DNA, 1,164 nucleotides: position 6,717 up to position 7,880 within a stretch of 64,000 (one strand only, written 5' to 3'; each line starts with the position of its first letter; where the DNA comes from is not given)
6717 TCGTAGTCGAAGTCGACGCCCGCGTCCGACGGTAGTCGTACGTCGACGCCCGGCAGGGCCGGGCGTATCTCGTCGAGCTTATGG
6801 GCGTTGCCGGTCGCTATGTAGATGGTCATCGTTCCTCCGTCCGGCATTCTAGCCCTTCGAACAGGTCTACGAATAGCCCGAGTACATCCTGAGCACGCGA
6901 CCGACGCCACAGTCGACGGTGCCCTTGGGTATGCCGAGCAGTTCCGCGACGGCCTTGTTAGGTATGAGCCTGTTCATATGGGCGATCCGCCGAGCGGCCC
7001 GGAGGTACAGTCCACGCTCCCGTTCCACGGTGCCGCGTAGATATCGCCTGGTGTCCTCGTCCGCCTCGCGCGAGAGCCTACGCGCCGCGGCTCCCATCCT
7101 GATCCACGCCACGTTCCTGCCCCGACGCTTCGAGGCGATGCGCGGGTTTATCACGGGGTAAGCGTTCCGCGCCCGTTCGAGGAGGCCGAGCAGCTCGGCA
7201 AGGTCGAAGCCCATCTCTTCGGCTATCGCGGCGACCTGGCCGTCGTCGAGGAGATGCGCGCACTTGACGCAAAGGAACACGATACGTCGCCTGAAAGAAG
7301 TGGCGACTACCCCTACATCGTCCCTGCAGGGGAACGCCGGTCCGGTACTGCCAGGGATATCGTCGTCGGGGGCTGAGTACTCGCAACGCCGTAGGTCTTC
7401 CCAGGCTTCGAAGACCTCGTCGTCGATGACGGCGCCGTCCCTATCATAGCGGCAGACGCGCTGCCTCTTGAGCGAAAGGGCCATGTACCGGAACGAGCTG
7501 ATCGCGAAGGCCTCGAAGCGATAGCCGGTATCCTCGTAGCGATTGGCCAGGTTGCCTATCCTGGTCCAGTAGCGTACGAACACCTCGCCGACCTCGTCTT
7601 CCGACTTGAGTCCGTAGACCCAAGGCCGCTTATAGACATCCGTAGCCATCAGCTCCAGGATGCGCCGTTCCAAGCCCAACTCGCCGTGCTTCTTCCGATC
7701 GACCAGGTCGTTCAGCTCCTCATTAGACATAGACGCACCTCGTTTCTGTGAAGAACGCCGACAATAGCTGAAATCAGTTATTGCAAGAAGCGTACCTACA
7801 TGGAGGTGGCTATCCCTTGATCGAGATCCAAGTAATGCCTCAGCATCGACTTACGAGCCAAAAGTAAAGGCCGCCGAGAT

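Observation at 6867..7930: Candidate RpoN-to-orphan-sigma cascade: sigma54 promoter driving an atypical ECF-like sigma factor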

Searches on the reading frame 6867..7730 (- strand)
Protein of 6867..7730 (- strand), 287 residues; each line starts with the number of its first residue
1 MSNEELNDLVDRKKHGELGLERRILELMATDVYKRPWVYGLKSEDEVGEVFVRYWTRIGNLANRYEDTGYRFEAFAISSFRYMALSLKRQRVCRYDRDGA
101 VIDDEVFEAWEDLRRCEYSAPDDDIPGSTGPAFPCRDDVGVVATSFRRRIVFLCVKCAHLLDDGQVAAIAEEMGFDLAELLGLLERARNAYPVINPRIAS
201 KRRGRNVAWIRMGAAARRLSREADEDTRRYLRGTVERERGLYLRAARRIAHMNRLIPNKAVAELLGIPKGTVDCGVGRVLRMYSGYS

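Call 3: search_protein_families(library=pfam, proteins=[window:6867-7730:-], max_evalue=10)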
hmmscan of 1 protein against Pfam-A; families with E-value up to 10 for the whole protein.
window:6867-7730:- (287 aa): 1 family
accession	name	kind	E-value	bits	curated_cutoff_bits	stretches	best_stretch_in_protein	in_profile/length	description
PF25553.1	BTB-POZ_ANK-like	-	0.16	11.8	27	1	13-97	79-164/246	BTB/POZ Ankyrin-like repeat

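Call 4: search_protein_families(library=ncbifam, proteins=[window:6867-7730:-], max_evalue=10)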
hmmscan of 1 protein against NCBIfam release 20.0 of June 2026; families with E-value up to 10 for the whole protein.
window:6867-7730:- (287 aa): 3 families
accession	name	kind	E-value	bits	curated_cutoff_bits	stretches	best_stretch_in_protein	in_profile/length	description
TIGR02937.1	sigma70-ECF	superfamily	1.7e-05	24.5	42.9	1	41-272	26-150/165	sigma-70 family RNA polymerase sigma factor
NF009171.0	PRK12518.1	equivalog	0.057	13.2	208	1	252-273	149-170/191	RNA polymerase sigma factor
TIGR02989.1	Sig-70_gvs1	subfamily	0.07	13.1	124.55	1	44-111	29-87/158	RNA polymerase sigma-70 factor, Rhodopirellula/Verrucomicrobium family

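Call 8: find_homologous_proteins(query=window:6867-7730:-)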
Query window:6867-7730:- (287 aa): 32 proteins with E <= 0.001 among 6829 candidates.
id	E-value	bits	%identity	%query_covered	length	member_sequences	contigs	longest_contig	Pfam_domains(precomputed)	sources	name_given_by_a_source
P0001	2.3e-189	646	100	100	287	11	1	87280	-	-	-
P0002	1.9e-151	521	82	100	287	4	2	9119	-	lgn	-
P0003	2.4e-147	508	80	99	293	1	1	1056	-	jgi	jgi:hypothetical protein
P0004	1.8e-91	325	56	99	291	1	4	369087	-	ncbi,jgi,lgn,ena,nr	ncbi:MAG: hypothetical protein CVV47_05535 [Spirochaetae bacterium HGW-Spirochaetae-3]|jgi:hypotheti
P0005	2.1e-89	318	56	99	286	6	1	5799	-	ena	-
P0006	3.9e-89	317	56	99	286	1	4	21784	-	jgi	-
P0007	3.2e-87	311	54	99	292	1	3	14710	-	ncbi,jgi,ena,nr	ncbi:MAG: hypothetical protein A2Y38_20700 [Spirochaetes bacterium GWB1_59_5]|nr:MAG: hypothetical p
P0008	5.1e-85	303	53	99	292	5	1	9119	-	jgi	-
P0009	5.6e-85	303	54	99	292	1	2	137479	-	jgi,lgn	-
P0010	4.8e-83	297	52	99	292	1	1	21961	-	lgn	-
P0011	8.2e-83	296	51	99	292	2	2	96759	-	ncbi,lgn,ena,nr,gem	ncbi:MAG: hypothetical protein KKA67_14380 [Spirochaetes bacterium]|nr:hypothetical protein [Spiroch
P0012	2.4e-81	291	49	99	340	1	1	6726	-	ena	-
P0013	2.7e-78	281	50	99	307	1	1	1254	-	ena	-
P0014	7.9e-77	277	50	99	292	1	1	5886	-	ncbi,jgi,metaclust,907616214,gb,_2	metaclust:\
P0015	2.1e-76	275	48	99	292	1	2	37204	-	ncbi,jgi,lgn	jgi:DNA-directed RNA polymerase specialized sigma24 family protein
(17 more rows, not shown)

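Call 10: find_related_loci(query=A1, collection=genome_contigs, flank=6000)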
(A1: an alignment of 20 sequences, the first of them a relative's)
Query A1 (287 aa) in genome_contigs; peptide patterns used: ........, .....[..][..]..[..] (x = any residue, [..] = any of these).
81 stretches matched a pattern; 13 encode a relative of the query (tblastn E <= 1e-3); 13 distinct loci.
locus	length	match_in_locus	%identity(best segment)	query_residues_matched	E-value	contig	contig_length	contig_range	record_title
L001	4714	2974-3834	82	1-287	9e-162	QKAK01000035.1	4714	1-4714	MAG: Spirochaetes bacterium isolate SZUA-370 scaffold_92185, whole genome shotgun sequence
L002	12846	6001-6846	56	1-284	3e-92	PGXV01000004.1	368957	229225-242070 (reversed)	MAG: Spirochaetae bacterium HGW-Spirochaetae-3 08E140C01_z5_2013_Ig3399_v2_scaffold_55, whole genome shotgun sequence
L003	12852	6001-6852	54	1-285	1e-91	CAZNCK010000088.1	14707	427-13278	MAG TPA_asm: uncultured Treponemataceae bacterium isolate SRP050083_co2_42 genome assembly, contig: NODE_3005_length_147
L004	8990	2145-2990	53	1-283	1e-88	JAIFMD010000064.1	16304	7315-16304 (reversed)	MAG: Spirochaetes bacterium isolate bin_251 scaffold_3865, whole genome shotgun sequence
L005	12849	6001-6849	51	1-284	2e-86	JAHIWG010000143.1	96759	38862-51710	MAG: Spirochaetes bacterium isolate MM_PW_MetaG.mb.34 MM_PW_MetaG.mb.34_k141_716504, whole genome shotgun sequence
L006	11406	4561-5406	52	1-283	4e-89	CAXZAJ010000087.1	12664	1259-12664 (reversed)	MAG: uncultured bacterium isolate ERR13599002_concoct_79 genome assembly, contig: ERZ24875815.1004, whole genome shotgun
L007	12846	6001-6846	48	1-283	1e-73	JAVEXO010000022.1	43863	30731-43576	MAG: Spirochaetia bacterium isolate BF4_174 NODE_2430_length_43863_cov_7.014427_Biofilm4, whole genome shotgun sequence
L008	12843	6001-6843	49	1-282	1e-72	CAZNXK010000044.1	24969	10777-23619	MAG TPA_asm: uncultured Treponemataceae bacterium isolate SRP062349_co6_229 genome assembly, contig: NODE_1274_length_24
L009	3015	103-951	45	1-284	9e-69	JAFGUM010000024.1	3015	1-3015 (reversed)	MAG: Spirochaetales bacterium isolate ZodW_maxbin.191 k87_486773, whole genome shotgun sequence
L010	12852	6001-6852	43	1-285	4e-66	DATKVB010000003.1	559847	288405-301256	MAG TPA_asm: bacterium isolate SMAG_U14122 k141_248343, whole genome shotgun sequence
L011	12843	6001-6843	50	1-282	3e-77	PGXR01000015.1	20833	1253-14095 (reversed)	MAG: Spirochaetae bacterium HGW-Spirochaetae-7 08E140C01_z5_2013_Ig3399_v2_scaffold_1819, whole genome shotgun sequence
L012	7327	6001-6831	42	1-282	1e-58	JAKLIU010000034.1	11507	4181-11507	MAG: Spirochaetes bacterium isolate RA.bin94 RA.bin94_34, whole genome shotgun sequence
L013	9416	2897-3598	30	44-286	3e-15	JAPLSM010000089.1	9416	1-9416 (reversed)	MAG: Spirochaetes bacterium isolate LacPavin_0920_SED5_MAG_67_21 LacPavin_0920_SED5_scaffold_1789480, whole genome shotg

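Call 16: search_solved_structures(query=A2, max_evalue=10, show_alignments=3)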
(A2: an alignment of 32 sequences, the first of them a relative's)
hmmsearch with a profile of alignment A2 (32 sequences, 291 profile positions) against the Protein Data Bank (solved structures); distinct sequences matched with E-value up to 10: 2.
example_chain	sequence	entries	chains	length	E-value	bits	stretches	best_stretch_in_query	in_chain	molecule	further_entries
3q5f_A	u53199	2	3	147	0.21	14.1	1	162-204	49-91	Transcriptional regulator slyA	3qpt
3deu_A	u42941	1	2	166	0.26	13.8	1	162-204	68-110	Transcriptional regulator slyA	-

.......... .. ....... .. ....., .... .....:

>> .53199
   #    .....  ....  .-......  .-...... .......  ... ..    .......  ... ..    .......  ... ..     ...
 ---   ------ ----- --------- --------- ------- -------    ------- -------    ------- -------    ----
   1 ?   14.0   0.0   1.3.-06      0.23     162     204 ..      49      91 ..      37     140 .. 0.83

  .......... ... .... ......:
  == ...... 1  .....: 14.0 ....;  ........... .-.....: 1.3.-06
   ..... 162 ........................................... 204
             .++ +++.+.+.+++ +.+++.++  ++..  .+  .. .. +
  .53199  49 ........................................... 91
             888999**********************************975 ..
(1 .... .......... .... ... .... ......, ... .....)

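Call 22: predict_structure(alignment_id=A2)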
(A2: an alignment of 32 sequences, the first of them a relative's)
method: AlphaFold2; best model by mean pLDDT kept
length: 287 residues; sequences in the alignment: 32
mean_pLDDT: 80.2   pTM: 0.44
mean pLDDT of the five models: 80.2, 79.7, 78.1, 76.0, 75.7
residues with pLDDT >= 90: 104; 70-90: 124; 50-70: 21; < 50: 38
segments of 3 or more residues with pLDDT < 50: 1-3, 94-106, 108-128
pLDDT, mean of each block of 10 residues (from residue 1): 69 90 92 91 89 91 84 88 84 46 46 44 45 81 88 91 87 93 92 69 80 89 96 93 79 79 91 84 68
secondary structure, 60 per line:
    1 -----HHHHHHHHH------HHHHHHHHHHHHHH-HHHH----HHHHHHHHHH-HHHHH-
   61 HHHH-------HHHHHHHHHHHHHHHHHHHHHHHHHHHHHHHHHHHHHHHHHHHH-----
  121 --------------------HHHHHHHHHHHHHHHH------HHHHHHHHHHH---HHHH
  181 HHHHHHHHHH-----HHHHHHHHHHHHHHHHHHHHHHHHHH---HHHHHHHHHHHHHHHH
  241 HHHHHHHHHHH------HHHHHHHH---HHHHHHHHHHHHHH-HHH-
elements in order: H6-14 H21-34 H36-39 H44-53 H55-59 H61-64 H72-115 H141-156 H163-173 H177-190 H196-221 H225-251 H258-265 H269-282

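Call 24: search_protein_representatives(alignment_id=A2)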
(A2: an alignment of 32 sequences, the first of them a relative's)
Query: 32 sequences, 291 profile positions. Proteins with E-value up to 0.001 (for the whole library): 796; up to 1e-10: 443; up to 1e-30: 54. The best 150 are listed.
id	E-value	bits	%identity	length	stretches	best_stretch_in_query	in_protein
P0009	8.2e-133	458.6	-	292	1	1-289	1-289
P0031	2.3e-113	394.8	-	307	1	3-289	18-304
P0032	2.9e-105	368.2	-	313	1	4-287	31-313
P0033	1.3e-96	339.8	-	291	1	5-287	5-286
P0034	7.6e-94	330.7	-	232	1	61-288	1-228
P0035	1.2e-86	307.1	-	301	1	3-289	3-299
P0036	2.8e-84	299.3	-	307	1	3-288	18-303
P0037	2.7e-83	296.1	-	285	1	1-287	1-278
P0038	7.9e-78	278.1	-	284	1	14-282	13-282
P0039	2.4e-76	273.3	-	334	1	2-287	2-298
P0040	1.6e-72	260.7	-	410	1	2-287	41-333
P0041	6.5e-69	248.9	-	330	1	2-285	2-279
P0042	3.4e-68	246.5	-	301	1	1-286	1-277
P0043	4.9e-64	232.9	-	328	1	2-283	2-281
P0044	6.4e-60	219.3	-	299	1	17-286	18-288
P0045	1.1e-59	218.6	-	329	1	21-276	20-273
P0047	1.6e-57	211.5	-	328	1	1-275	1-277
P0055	6.8e-51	189.7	-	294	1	6-276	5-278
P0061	4.1e-44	167.5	-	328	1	1-276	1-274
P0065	2.1e-41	158.6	-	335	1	4-276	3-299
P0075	1.9e-32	129.2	-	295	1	20-288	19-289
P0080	2.0e-31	125.8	-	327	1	14-276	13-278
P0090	7.2e-29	117.4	-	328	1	20-289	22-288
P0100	1.2e-27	113.4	-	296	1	7-287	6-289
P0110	2.4e-26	109.2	-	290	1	10-287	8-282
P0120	1.2e-25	106.9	-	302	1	21-276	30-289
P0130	1.4e-24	103.4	-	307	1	5-277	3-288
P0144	2.4e-23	99.3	-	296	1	3-288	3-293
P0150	3.2e-23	98.9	-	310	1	23-280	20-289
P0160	9.7e-23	97.3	-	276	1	22-276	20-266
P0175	5.3e-22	94.9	-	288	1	22-289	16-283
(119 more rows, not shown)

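Call 25: list_cluster_members(proteins=[P0040, P0045, P0055, P0065, P0075, P0090, P0110, P0130, P0150, P0175])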
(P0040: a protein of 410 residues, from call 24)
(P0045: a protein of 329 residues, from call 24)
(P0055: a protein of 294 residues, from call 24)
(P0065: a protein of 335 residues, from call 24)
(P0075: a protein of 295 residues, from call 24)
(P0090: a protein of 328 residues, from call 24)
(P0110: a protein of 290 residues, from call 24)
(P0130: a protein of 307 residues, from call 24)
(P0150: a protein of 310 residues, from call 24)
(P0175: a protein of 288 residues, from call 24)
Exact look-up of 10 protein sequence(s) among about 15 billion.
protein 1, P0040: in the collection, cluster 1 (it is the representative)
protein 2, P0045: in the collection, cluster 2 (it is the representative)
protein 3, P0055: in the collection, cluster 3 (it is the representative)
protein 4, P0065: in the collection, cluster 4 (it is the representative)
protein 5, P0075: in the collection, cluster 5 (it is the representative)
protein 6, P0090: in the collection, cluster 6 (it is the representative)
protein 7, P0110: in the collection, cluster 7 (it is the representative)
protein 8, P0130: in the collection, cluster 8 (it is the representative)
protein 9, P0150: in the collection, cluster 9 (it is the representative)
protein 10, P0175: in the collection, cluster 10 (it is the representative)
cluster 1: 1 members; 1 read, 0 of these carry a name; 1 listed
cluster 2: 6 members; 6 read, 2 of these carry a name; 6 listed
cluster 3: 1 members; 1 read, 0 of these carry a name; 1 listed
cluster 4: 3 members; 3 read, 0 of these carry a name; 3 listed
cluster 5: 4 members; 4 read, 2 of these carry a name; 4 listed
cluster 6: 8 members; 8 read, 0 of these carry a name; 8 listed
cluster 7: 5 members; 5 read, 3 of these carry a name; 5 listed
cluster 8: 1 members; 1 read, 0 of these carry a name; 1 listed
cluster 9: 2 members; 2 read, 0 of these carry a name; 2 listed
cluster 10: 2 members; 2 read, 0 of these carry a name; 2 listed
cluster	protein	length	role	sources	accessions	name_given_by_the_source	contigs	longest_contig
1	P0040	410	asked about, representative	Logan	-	-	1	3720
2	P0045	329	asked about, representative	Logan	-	-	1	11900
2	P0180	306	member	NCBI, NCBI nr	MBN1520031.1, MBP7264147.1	MAG: hypothetical protein JW923_08075 [Spirochaetales bacterium] | hypothetical protein [Spirochaetales bacterium]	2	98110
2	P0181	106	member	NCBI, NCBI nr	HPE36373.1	MAG TPA: hypothetical protein PK625_04430, partial [Spirochaetales bacterium] | hypothetical protein [Spirochaetales bacterium]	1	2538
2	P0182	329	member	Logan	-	-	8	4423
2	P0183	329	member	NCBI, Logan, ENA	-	-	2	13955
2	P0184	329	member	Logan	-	-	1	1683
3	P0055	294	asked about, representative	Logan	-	-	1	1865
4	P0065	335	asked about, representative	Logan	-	-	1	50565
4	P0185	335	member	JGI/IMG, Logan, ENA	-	-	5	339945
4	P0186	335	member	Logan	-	-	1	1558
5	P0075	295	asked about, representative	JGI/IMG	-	hypothetical protein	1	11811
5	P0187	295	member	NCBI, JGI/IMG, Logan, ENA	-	hypothetical protein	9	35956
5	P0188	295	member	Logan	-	-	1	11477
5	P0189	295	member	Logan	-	-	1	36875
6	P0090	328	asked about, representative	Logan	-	-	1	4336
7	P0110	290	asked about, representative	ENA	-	-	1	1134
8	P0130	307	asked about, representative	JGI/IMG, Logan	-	-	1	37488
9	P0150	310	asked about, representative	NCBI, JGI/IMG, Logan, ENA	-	-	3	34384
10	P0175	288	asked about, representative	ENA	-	-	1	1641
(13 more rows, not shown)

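Call 26: fold_search(model_id=the predicted structure, library=pdb)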
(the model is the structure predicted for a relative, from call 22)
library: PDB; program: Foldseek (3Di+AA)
matches with E <= 10: 124; with E <= 0.001: 0
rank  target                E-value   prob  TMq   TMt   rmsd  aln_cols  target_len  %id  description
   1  9a4r_A                7.6e-01  0.44  0.22  0.28  17.9       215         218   12  Integrative model of RPSH-RPOB by crosslinking MS and deep learning (released 2024-09-18)
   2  4dvz                  1.5e+00  0.05  0.12  0.08  25.6       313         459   12  Crystal structure of the Helicobacter pylori CagA oncoprotein (released 2012-07-25)
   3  8fbk                  1.8e+00  0.15  0.20  0.25  20.3       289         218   12  Improving the secretion of designed protein assemblies through negative design of cryptic transmembrane domains (released 2023-03-22)
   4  5zui                  2.4e+00  0.35  0.20  0.09  16.4       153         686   18  Crystal Structure of HSP104 from Chaetomium thermophilum (released 2019-06-19)
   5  7akz_A                2.9e+00  0.44  0.19  0.12  12.7       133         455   14  Deciphering the role of the channel constrictions in the opening mechanism of MexAB-OprM efflux pump from Pseudomonas  (released 2022-04-13)
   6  3u3f_A                2.9e+00  0.06  0.10  0.18  17.9       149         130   15  Structural basis for the interaction of Pyk2 PAT domain with paxillin LD motifs (released 2012-10-24)
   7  2gyq_A                3.2e+00  0.33  0.17  0.30  20.3       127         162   11  YcfI, a putative structural protein from Rhodopseudomonas palustris. (released 2006-06-13)
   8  3q4n_B                3.4e+00  0.23  0.19  0.30  24.9       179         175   12  Crystal structure of hypothetical protein MJ0754 from Methanococcus jannaschii DSM 2661 (released 2011-05-18)
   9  5c5b_C                3.6e+00  0.18  0.22  0.18  18.9       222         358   10  Crystal Structure of Human APPL BAR-PH Heterodimer (released 2016-06-22)
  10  5ux1_D                3.6e+00  0.16  0.17  0.24  22.4       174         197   11  Protein 43 with aldehyde deformylating oxygenase activity from Synechococcus (released 2018-02-28)
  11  9g2r_E                3.9e+00  0.09  0.19  0.22  22.3       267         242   12  Endophilin B1 dimers bound to nanodiscs (released 2024-08-07)
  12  4p9t_A                4.1e+00  0.06  0.16  0.18  20.4       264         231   11  Structure of the free form of the N-terminal VH1 domain of monomeric alpha-catenin (released 2015-04-29)
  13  6w2q                  4.1e+00  0.06  0.11  0.15  21.2       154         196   13  Junction 34, DHR53-DHR4 (released 2020-04-15)
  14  2ib0_A                4.3e+00  0.47  0.19  0.38  20.8       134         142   10  Crystal structure of a conserved hypothetical protein, rv2844, from Mycobacterium tuberculosis (released 2006-09-26)
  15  7w9u_C                4.3e+00  0.33  0.21  0.43  16.6       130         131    9  Crystal Structure of Zn bound human Focal Adhesion Targeting (FAT) domain of the Focal Adhesion Kinase (released 2022-12-21)
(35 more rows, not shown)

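Call 28: search_protein_families(library=pfam, alignment_id=A3, max_evalue=0.01)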
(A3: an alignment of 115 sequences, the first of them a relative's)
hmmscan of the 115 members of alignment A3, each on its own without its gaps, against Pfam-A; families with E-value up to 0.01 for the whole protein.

A. member 1, P0001 (287 aa): 0 families

B. families by the number of members that match (of 115 scanned): 26 families (the first 25 are shown)
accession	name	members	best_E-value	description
PF08281.18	Sigma70_r4_2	21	6.6e-05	Sigma-70, region 4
PF04542.20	Sigma70_r2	6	0.00024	Sigma-70 region 2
PF04545.22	Sigma70_r4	4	1.7e-05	Sigma-70, region 4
PF13384.12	HTH_23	4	0.00022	Homeodomain-like domain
PF09339.16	HTH_IclR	3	0.00026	IclR helix-turn-helix domain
PF25787.1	HTH_SB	3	0.0014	Sleeping Beauty transposase HTH domain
PF01325.25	Fe_dep_repress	2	0.001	Iron dependent repressor, N-terminal DNA binding domain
PF12728.13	HTH_17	2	0.0026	Helix-turn-helix domain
PF20432.4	Xre-like-HTH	2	0.0042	Antitoxin Xre-like helix-turn-helix domain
PF04539.22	Sigma70_r3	1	6.1e-06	Sigma-70 region 3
PF04967.18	HTH_10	1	0.0031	HTH DNA binding domain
PF13551.12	HTH_29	1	0.0032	Winged helix-turn helix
PF08279.18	HTH_11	1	0.0034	HTH domain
PF13613.12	HTH_Tnp_4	1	0.0035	Helix-turn-helix of DDE superfamily endonuclease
PF24410.1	wHTH-HSP90_Na-assoc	1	0.0042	wHTH-Hsp90_Na associated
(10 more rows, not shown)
